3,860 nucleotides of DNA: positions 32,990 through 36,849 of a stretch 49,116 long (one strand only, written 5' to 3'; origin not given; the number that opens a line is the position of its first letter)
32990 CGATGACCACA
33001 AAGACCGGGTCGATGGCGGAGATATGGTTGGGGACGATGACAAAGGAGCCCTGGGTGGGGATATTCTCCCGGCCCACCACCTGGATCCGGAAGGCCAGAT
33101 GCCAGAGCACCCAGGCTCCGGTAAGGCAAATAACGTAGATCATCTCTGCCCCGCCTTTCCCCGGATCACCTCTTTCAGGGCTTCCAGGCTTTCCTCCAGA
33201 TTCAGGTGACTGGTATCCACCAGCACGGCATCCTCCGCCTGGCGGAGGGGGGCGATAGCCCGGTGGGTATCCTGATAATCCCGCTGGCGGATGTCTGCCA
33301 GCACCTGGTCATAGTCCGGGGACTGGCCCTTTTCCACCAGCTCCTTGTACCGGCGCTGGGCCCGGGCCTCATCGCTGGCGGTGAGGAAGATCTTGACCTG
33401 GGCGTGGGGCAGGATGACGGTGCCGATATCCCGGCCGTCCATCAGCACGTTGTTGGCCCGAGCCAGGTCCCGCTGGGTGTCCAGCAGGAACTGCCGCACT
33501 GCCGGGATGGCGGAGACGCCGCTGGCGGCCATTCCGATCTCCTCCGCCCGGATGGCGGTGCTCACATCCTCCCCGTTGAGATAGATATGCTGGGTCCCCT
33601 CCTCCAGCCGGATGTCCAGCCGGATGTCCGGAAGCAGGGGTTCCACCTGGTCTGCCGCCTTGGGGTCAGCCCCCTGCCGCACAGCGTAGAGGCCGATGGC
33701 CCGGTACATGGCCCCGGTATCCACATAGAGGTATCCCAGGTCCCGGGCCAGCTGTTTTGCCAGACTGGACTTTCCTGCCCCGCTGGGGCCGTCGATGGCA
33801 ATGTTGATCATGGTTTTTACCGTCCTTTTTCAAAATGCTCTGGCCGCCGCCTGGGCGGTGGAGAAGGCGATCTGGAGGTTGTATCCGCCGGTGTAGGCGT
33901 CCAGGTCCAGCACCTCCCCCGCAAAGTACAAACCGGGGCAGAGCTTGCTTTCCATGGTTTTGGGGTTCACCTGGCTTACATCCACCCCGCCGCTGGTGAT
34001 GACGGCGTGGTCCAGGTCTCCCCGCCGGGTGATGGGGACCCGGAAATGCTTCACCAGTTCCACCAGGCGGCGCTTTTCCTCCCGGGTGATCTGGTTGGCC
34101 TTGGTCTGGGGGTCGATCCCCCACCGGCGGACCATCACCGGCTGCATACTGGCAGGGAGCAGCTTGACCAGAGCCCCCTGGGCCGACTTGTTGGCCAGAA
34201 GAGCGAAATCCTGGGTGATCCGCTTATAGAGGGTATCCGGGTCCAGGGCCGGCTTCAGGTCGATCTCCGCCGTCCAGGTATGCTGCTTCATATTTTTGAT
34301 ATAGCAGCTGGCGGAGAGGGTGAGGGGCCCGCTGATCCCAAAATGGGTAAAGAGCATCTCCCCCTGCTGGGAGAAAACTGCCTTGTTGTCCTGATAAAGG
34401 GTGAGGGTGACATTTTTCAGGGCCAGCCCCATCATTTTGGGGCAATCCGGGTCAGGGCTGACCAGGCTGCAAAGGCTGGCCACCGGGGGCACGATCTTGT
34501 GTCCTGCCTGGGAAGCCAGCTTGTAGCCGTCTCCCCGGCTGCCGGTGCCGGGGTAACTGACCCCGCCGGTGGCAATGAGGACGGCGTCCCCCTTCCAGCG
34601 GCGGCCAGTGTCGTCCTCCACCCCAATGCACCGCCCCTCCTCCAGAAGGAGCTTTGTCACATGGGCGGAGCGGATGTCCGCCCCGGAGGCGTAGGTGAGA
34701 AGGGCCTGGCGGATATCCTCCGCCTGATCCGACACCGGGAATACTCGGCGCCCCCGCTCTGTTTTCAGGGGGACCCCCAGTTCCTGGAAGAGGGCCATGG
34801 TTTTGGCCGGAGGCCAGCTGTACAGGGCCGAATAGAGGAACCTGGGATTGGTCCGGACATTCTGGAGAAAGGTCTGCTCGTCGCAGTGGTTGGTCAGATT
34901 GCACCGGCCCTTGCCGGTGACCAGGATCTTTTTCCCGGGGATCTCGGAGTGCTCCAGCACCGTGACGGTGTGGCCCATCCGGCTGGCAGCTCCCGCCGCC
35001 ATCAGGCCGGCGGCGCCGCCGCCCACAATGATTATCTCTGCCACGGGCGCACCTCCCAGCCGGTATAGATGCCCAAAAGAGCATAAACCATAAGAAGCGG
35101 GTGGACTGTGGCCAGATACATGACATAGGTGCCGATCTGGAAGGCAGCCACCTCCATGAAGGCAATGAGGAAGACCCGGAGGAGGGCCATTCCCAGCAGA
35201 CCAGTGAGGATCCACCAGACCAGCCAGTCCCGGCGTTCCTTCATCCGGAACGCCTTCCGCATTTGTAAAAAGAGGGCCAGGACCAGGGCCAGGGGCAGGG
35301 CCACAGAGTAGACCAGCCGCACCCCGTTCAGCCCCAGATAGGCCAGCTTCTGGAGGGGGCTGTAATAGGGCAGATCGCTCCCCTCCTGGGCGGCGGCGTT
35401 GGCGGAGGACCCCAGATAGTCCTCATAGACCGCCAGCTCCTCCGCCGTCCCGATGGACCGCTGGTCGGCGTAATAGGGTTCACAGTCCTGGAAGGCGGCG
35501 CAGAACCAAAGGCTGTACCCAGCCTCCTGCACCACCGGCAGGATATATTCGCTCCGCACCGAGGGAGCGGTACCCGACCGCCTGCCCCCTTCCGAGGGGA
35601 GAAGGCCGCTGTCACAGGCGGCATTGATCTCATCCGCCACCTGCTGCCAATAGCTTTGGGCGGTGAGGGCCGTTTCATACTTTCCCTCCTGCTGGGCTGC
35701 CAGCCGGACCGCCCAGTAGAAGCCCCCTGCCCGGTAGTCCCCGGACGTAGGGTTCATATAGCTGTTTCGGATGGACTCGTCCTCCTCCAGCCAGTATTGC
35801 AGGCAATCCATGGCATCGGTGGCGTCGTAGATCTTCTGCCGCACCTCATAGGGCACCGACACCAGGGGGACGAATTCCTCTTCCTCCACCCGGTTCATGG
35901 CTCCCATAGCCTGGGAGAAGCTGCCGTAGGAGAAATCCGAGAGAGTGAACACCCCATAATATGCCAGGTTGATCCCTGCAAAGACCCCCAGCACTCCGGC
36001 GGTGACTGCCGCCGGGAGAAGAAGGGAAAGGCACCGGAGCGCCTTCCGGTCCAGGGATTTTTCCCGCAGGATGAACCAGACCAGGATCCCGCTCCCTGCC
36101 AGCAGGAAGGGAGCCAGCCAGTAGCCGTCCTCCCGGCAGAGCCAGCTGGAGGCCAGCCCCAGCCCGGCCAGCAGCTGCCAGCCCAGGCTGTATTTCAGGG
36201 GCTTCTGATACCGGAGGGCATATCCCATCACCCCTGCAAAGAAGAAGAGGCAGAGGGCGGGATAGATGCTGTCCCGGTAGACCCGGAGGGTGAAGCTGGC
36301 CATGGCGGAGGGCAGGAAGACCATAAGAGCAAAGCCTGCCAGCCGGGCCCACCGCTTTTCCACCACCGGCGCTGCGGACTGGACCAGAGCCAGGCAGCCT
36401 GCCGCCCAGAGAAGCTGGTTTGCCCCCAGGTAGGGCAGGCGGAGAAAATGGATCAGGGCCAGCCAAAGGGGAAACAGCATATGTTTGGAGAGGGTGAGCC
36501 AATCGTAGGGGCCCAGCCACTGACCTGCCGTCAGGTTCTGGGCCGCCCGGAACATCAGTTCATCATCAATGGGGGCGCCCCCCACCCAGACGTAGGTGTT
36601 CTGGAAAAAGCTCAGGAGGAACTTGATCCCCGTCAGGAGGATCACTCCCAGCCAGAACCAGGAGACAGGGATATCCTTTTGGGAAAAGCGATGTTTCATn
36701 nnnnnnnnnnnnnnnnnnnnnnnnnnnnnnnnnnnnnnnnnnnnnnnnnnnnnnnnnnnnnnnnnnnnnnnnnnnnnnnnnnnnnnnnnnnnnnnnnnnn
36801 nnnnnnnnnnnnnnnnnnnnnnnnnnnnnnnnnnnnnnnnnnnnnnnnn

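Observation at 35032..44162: Seven-gene, translationally coupled cassette: candidate polyprenyl-phosphate-sugar modification and extracytoplasmic glycosylation system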

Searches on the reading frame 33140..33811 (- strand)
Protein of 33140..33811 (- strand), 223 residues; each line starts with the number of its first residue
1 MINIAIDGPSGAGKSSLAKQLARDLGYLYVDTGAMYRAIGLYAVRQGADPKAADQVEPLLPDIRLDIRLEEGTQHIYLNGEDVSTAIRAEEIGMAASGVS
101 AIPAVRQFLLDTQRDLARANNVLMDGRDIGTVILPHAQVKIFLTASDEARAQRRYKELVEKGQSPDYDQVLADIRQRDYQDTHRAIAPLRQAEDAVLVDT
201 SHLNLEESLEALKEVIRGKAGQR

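Call 7: search_protein_families(library=pfam, proteins=[window:33140-33811:-], max_evalue=0.001)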
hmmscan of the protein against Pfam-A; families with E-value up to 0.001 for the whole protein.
window:33140-33811:- (223 aa): 7 families
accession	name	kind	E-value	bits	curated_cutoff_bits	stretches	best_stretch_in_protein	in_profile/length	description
PF02224.24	Cytidylate_kin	-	1.2e-73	247.7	26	1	4-216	1-209/211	Cytidylate kinase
PF13189.12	Cytidylate_kin2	-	1.9e-10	41.7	28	1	3-157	1-130/176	Cytidylate kinase-like family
PF13238.12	AAA_18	-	2.9e-06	28.2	29.4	1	4-154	1-108/128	AAA domain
PF13671.12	AAA_33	-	2e-05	25.4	27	1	7-74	5-72/143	AAA domain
PF13207.12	AAA_17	-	4.3e-05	24.2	27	1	8-39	2-33/136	AAA domain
PF03668.21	RapZ-like_N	-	8.2e-05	22.9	25.4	0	4-32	4-31/158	RapZ-like N-terminal domain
PF13521.12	AAA_28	-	0.00015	22.4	27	0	4-30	2-28/164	AAA domain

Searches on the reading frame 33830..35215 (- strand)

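Call 7: search_protein_families(library=pfam, proteins=[window:33830-35215:-], max_evalue=0.001)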
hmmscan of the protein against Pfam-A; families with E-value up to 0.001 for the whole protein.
window:33830-35215:- (461 aa): 11 families
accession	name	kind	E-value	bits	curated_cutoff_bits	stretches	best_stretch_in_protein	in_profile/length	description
PF03486.20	HI0933_like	-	1e-79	267.9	50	1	60-459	2-243/244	HI0933-like protein Rossmann domain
PF22780.1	HI0933_like_1st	-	2.8e-32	112.3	27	1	246-405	2-164/165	HI0933-like protein barrel and H2TH domain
PF01134.28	GIDA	-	1.5e-10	41.2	22.1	0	61-89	2-30/391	Glucose inhibited division protein A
PF00890.30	FAD_binding_2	-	6.4e-08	32.6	20.4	1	61-90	2-31/414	FAD binding domain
PF01266.30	DAO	-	1.3e-07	32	27.9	1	61-94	2-35/353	FAD dependent oxidoreductase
PF07992.20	Pyr_redox_2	-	2e-07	31.2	26.1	1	60-220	2-111/291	Pyridine nucleotide-disulphide oxidoreductase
PF01262.27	AlaDh_PNT_C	-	2e-06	27.8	23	1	51-91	18-61/214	Alanine dehydrogenase/PNT, C-terminal domain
PF12831.13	FAD_oxidored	-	3.3e-06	27.1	27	1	60-94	1-35/416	FAD dependent oxidoreductase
PF13450.12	NAD_binding_8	-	1.1e-05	26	21.9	1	63-94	1-32/68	NAD(P)-binding Rossmann-like domain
PF00070.33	Pyr_redox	-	7e-05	23.7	22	1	61-93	2-34/82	Pyridine nucleotide-disulphide oxidoreductase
PF04820.20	Trp_halogenase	-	0.00016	21.1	21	1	60-97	1-42/458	Tryptophan halogenase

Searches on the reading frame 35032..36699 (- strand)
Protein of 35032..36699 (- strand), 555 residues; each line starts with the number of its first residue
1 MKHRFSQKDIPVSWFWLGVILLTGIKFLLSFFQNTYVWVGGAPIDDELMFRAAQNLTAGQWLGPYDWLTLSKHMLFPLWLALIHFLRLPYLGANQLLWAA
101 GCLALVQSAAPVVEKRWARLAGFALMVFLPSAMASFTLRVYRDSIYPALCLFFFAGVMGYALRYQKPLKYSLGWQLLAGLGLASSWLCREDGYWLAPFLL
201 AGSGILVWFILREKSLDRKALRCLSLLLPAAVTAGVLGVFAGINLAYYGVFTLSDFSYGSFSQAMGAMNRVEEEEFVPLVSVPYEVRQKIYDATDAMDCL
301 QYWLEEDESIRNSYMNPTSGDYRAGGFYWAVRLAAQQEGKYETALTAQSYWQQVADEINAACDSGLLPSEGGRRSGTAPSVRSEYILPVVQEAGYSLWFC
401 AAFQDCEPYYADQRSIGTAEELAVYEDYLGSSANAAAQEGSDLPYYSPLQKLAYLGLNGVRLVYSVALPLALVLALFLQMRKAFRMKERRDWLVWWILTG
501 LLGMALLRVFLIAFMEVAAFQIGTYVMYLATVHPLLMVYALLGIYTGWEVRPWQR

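Call 5: search_protein_families(library=pfam, proteins=[window:35032-36699:-], max_evalue=0.01)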
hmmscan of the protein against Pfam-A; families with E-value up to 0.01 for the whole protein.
window:35032-36699:- (555 aa): 0 families

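Call 6: search_protein_families(library=ncbifam, proteins=[window:35032-36699:-], max_evalue=0.01)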
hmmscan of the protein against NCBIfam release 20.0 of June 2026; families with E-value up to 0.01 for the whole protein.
window:35032-36699:- (555 aa): 0 families

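Call 9: find_homologous_proteins(query=window:35032-36699:-)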
Query window:35032-36699:- (555 aa): 323 proteins with E <= 0.001 among 8000 candidates; the best 120 are listed.
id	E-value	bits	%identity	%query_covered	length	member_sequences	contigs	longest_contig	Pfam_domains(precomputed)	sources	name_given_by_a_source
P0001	0.0e+0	1258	100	100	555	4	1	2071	-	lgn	-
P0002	0.0e+0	1083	84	100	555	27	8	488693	-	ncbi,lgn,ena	-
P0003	0.0e+0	1079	83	100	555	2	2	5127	-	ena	-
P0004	6.4e-190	651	57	100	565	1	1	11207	-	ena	-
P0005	2.7e-189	649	54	100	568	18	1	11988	-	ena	-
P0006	6.3e-189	648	54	99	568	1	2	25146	-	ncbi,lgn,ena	-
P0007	7.0e-189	648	55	100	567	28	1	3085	-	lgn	-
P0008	8.2e-189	647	54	99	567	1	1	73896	-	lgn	-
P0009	3.3e-188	645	54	97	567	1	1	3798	-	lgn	-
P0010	4.3e-188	645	54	99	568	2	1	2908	-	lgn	-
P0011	7.6e-188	644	54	99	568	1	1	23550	-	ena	-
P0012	8.7e-188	644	53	99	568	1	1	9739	-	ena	-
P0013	1.2e-187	644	54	99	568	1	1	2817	-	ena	-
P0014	1.5e-187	643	53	99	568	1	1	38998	-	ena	-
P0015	2.4e-187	643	54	99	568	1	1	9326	-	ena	-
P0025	4.8e-187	642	53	99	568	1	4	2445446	-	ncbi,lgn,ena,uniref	ncbi:hypothetical protein [Allofournierella massiliensis]|uniref:hypothetical protein n=1 Tax=Allofo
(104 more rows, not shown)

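Call 12: find_encoding_contigs(protein=P0025, flank=10000, max_places=2)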
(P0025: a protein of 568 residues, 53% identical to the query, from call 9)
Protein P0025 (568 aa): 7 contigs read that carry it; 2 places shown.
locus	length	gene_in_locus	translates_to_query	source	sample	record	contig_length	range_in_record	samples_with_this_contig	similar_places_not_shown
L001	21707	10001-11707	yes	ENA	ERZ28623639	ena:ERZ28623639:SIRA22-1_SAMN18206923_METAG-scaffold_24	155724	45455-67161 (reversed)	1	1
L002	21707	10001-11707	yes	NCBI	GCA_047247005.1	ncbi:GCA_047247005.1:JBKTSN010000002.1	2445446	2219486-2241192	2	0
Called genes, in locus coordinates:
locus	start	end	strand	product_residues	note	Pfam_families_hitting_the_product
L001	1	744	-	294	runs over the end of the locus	PF03123:CAT_RBD, PF00874:PRD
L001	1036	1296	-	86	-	-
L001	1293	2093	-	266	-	PF02743:dCache_1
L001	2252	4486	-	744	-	PF00512:HisKA, PF02518:HATPase_c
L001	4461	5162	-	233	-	PF00072:Response_reg, PF00486:Trans_reg_C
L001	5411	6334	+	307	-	PF01370:Epimerase (faint), PF04321:RmlD_sub_bind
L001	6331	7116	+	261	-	PF01261:AP_endonuc_2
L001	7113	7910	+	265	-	-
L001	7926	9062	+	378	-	PF01266:DAO, PF13450:NAD_binding_8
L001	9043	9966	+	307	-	PF00535:Glycos_transf_2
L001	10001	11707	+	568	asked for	-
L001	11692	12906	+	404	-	PF00070:Pyr_redox (faint), PF00890:FAD_binding_2 (faint), PF01134:GIDA (faint), PF01262:AlaDh_PNT_C (weak), PF03486:HI0933_like, PF07992:Pyr_redox_2, PF13450:NAD_binding_8 (weak), PF22780:HI0933_like_1st, +1 more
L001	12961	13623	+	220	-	PF02224:Cytidylate_kin, PF13189:Cytidylate_kin2 (weak), PF13238:AAA_18 (faint), PF13671:AAA_33 (faint), PF13207:AAA_17 (faint)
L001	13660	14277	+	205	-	PF01553:Acyltransferase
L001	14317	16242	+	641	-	PF02401:LYTB, PF00575:S1, PF17092:PCB_OB (faint), PF23459:S1_RRP5 (weak), PF00575:S1, PF23459:S1_RRP5 (weak)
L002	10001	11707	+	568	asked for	-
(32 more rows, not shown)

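Call 13: find_encoding_contigs(protein=P0002, flank=10000, max_places=2)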
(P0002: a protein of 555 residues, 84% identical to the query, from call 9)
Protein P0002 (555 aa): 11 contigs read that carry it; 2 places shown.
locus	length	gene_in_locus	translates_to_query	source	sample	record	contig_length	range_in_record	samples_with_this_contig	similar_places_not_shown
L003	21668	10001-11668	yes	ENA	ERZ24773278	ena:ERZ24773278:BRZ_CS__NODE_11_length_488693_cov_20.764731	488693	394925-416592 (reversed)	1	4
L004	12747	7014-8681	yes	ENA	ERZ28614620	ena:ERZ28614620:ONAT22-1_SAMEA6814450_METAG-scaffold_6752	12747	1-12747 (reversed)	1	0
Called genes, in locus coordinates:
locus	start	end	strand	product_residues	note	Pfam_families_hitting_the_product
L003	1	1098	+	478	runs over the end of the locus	PF00206:Lyase_1, PF10397:ADSL_C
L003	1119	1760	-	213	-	PF02677:QueH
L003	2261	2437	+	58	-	PF05979:DUF896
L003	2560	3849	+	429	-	PF00709:Adenylsucc_synt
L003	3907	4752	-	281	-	PF02645:DegV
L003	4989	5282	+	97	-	-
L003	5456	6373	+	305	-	PF01370:Epimerase (faint), PF04321:RmlD_sub_bind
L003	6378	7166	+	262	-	PF01261:AP_endonuc_2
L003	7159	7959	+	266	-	-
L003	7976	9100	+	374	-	PF01266:DAO, PF13450:NAD_binding_8 (weak)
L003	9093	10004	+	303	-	PF00535:Glycos_transf_2 (weak)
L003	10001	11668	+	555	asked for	-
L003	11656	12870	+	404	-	PF00070:Pyr_redox (faint), PF00890:FAD_binding_2 (faint), PF01134:GIDA (faint), PF01262:AlaDh_PNT_C (faint), PF03486:HI0933_like, PF07992:Pyr_redox_2 (weak), PF12831:FAD_oxidored (weak), PF22780:HI0933_like_1st, +2 more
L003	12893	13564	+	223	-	PF02224:Cytidylate_kin, PF13189:Cytidylate_kin2, PF13238:AAA_18 (faint), PF13671:AAA_33 (faint)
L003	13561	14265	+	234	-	PF01553:Acyltransferase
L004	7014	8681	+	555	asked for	-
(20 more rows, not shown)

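Call 29: predict_structure(alignment_id=A1)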
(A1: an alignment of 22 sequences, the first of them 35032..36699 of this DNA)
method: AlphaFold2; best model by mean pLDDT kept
length: 555 residues; sequences in the alignment: 22
mean_pLDDT: 86.4   pTM: 0.88
mean pLDDT of the five models: 86.4, 86.0, 82.4, 81.6, 81.2
residues with pLDDT >= 90: 318; 70-90: 175; 50-70: 45; < 50: 17
segments of 3 or more residues with pLDDT < 50: 1-5, 39-42, 550-555
pLDDT, mean of each block of 10 residues (from residue 1): 56 97 95 70 68 92 88 89 94 95 97 93 96 81 90 97 93 97 93 89 95 89 96 96 93 83 89 77 90 94 91 77 82 93 92 95 89 64 81 92 85 64 85 64 69 90 95 95 84 92 93 77 77 94 83 41
secondary structure, 60 per line:
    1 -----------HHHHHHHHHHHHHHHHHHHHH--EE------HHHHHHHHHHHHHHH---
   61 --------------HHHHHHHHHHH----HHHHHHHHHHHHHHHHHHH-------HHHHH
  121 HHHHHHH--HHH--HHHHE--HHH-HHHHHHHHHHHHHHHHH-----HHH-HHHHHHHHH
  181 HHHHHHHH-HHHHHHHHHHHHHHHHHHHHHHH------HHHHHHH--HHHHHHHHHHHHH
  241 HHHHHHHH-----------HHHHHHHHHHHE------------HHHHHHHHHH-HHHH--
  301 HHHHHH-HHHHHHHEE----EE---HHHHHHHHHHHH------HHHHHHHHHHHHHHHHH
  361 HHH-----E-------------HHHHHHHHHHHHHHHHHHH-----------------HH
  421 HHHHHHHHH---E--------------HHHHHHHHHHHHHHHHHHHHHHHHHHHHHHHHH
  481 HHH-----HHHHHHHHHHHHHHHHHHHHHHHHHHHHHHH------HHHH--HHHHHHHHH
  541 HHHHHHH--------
elements in order: H12-32 H43-57 H75-85 H90-108 H116-127 H135-138 H146-162 H172-188 H190-212 H219-225 H228-248 H260-270 H284-293 H295-298 H301-306 H308-314 H326-337 H344-363 H383-401 H419-429 H448-483 H489-519 H526-529 H532-547

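Call 40: fold_search(model_id=the predicted structure, library=pdb)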
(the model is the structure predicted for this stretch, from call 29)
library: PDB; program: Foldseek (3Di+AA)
matches with E <= 10: 343; with E <= 0.001: 2
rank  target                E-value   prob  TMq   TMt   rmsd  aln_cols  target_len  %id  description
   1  5ezm                  1.8e-04  1.00  0.29  0.30  20.2       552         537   13  Crystal Structure of ArnT from Cupriavidus metallidurans in the apo state (released 2016-02-17)
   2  5f15                  3.2e-04  1.00  0.31  0.31  18.5       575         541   12  Crystal Structure of ArnT from Cupriavidus metallidurans bound to Undecaprenyl phosphate (released 2016-02-17)
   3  9g8j_C                3.7e-03  0.57  0.15  0.13  30.0       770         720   12  Structure of K+-dependent Na+-PPase from Thermotoga maritima in complex with zoledronate (released 2025-06-04)
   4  9g8j_A                9.9e-03  0.47  0.16  0.14  30.0       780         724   12  Structure of K+-dependent Na+-PPase from Thermotoga maritima in complex with zoledronate (released 2025-06-04)
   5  7bvc_A                1.1e-02  0.97  0.29  0.17  21.0       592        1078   11  Cryo-EM structure of Mycobacterium smegmatis arabinosyltransferase EmbA-EmbB-AcpM2 in complex with ethambutol (released 2020-04-29)
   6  7e9s_A                1.2e-02  1.00  0.39  0.26  15.9       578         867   12  Archaeal oligosaccharyltransferase AglB from Archaeoglobus fulgidus in complex with an inhibitory peptide and a dolich (released 2021-09-08)
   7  6x0o                  1.2e-02  0.99  0.31  0.19  19.8       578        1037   11  Single-Particle Cryo-EM Structure of Arabinosyltransferase EmbB from Mycobacterium smegmatis (released 2020-06-10)
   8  8b24_B                1.2e-02  0.51  0.17  0.14  29.2       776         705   10  Time-resolved structure of K+-dependent Na+-PPase from Thermotoga maritima 3600-seconds post reaction initiation with  (released 2024-01-17)
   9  4av3_A                1.3e-02  0.47  0.17  0.14  28.8       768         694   11  Crystal structure of Thermotoga Maritima sodium pumping membrane integral pyrophosphatase with metal ions in active si (released 2012-08-08)
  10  6p25_B                1.6e-02  1.00  0.31  0.26   9.7       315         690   14  Structure of S. cerevisiae protein O-mannosyltransferase Pmt1-Pmt2 complex bound to the sugar donor and a peptide acce (released 2019-07-10)
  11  7oci_F                1.6e-02  1.00  0.32  0.28  20.0       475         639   11  Cryo-EM structure of yeast Ost6p containing oligosaccharyltransferase complex (released 2022-02-16)
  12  6wby                  1.8e-02  0.99  0.28  0.14  25.0       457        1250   10  Single-Particle Cryo-EM Structure of Arabinofuranosyltransferase AftD from Mycobacteria, Mutant R1389S Class 2 (released 2020-05-13)
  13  6s7o_A                3.1e-02  0.97  0.30  0.26  20.9       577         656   10  Cryo-EM structure of human oligosaccharyltransferase complex OST-A (released 2019-12-18)
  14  9g8j_D                7.5e-02  0.21  0.16  0.14  29.6       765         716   10  Structure of K+-dependent Na+-PPase from Thermotoga maritima in complex with zoledronate (released 2025-06-04)
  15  6p25_A                7.8e-02  1.00  0.31  0.25   9.5       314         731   16  Structure of S. cerevisiae protein O-mannosyltransferase Pmt1-Pmt2 complex bound to the sugar donor and a peptide acce (released 2019-07-10)
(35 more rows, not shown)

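Call 70: search_solved_structures(query=A1, max_evalue=10)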
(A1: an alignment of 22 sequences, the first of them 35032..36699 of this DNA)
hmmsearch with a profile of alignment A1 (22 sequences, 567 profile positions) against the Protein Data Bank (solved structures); distinct sequences matched with E-value up to 10: 1.
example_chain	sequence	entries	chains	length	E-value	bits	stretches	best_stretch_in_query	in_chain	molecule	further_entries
8qmd_C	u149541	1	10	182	0.15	13.8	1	26-52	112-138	Killer cell lectin-like receptor subfamily F member 1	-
